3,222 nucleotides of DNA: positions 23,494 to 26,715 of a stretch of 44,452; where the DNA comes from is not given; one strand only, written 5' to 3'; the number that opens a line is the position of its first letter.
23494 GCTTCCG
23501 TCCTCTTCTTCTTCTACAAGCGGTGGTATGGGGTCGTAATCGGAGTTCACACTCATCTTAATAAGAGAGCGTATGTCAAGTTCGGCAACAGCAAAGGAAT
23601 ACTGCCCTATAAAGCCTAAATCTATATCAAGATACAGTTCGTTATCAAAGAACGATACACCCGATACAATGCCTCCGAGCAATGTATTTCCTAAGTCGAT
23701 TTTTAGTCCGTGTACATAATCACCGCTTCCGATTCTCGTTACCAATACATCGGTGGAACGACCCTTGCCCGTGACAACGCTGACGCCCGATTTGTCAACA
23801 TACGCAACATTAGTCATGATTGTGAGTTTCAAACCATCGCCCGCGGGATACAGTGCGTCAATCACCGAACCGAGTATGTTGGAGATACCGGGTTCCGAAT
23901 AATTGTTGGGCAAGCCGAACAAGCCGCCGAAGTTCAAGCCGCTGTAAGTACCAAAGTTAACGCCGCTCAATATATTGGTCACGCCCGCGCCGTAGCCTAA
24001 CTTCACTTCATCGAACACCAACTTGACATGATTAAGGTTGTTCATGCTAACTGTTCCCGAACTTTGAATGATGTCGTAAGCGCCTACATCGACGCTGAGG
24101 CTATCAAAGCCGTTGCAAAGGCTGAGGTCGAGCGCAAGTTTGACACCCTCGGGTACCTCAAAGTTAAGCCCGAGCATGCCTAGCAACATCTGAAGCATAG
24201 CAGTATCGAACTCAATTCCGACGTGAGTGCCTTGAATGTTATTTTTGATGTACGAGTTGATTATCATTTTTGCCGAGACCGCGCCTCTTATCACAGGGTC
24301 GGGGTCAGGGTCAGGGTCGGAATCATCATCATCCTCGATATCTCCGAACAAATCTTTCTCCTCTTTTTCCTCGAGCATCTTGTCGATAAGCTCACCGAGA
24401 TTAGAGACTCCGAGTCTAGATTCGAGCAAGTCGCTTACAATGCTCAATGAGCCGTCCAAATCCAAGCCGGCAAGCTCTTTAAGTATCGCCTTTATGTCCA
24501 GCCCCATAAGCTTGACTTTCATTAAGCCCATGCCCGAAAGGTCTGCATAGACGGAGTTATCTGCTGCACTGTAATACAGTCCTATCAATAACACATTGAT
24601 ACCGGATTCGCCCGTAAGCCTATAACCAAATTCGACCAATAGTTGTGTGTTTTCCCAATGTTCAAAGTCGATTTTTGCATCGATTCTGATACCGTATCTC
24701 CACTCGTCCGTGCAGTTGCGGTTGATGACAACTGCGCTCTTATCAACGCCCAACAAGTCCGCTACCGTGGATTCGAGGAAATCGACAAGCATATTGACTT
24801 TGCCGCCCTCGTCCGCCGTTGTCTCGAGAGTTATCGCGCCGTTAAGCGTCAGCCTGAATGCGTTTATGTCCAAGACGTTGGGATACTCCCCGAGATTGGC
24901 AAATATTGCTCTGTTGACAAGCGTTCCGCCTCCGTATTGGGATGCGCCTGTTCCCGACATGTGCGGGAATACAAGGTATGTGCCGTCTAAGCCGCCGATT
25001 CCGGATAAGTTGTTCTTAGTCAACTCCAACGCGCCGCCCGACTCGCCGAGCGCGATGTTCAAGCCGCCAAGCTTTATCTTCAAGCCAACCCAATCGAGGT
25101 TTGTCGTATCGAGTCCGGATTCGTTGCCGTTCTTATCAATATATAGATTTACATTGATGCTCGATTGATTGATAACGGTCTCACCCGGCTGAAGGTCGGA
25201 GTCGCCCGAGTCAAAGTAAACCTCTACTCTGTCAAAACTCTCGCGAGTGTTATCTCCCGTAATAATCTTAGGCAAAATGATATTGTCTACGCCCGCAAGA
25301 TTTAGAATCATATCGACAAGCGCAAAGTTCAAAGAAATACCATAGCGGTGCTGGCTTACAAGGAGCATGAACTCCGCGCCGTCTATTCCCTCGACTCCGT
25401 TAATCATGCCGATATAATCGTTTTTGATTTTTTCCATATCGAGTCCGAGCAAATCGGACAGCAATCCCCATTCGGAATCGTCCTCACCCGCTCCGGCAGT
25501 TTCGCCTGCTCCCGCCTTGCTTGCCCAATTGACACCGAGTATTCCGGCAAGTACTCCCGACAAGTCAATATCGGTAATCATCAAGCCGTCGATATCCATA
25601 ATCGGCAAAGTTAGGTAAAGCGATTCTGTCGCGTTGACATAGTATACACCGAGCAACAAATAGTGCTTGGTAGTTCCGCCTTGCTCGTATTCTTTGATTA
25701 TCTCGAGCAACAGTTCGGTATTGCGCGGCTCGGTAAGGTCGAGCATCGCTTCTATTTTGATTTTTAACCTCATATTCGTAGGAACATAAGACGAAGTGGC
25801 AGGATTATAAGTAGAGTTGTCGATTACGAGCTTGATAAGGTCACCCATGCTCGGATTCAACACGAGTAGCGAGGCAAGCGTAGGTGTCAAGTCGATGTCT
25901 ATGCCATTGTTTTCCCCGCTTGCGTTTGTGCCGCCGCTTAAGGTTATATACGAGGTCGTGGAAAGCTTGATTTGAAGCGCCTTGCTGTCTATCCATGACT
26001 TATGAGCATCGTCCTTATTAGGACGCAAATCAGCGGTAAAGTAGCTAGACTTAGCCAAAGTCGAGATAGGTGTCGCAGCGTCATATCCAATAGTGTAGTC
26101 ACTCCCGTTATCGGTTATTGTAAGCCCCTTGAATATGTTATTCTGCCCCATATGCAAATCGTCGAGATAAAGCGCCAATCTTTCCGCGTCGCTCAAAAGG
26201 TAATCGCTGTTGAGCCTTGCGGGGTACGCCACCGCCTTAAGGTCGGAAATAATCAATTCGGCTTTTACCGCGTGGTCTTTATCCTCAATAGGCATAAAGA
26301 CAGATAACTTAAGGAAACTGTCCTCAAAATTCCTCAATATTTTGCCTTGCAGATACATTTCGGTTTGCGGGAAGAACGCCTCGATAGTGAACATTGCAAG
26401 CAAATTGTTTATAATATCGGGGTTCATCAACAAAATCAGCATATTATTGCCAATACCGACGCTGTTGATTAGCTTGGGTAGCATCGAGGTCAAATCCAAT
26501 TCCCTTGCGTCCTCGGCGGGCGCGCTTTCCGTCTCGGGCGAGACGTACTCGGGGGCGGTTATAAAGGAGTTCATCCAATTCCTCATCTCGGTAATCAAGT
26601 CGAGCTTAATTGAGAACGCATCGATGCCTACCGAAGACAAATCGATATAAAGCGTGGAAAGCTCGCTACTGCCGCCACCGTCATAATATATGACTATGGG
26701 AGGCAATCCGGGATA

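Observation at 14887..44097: Uninterrupted 29.2-kb gene encoding a 9,736-aa predicted lipoprotein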

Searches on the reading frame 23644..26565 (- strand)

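Call 10: search_protein_families(library=pfam, proteins=[window:23644-26565:-], max_evalue=1)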
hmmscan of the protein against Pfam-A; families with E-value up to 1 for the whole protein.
window:23644-26565:- (974 aa): 0 families

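Call 11: search_protein_families(library=ncbifam, proteins=[window:23644-26565:-], max_evalue=1)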
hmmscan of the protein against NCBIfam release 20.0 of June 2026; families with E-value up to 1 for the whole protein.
window:23644-26565:- (974 aa): 1 family
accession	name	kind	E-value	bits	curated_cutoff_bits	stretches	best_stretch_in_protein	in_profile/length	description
NF053697.1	LyGlyAclTfGlsABct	equivalog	0.023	13.9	260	1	391-454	86-148/267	lyso-glycine lipid O-acyltransferase GlsA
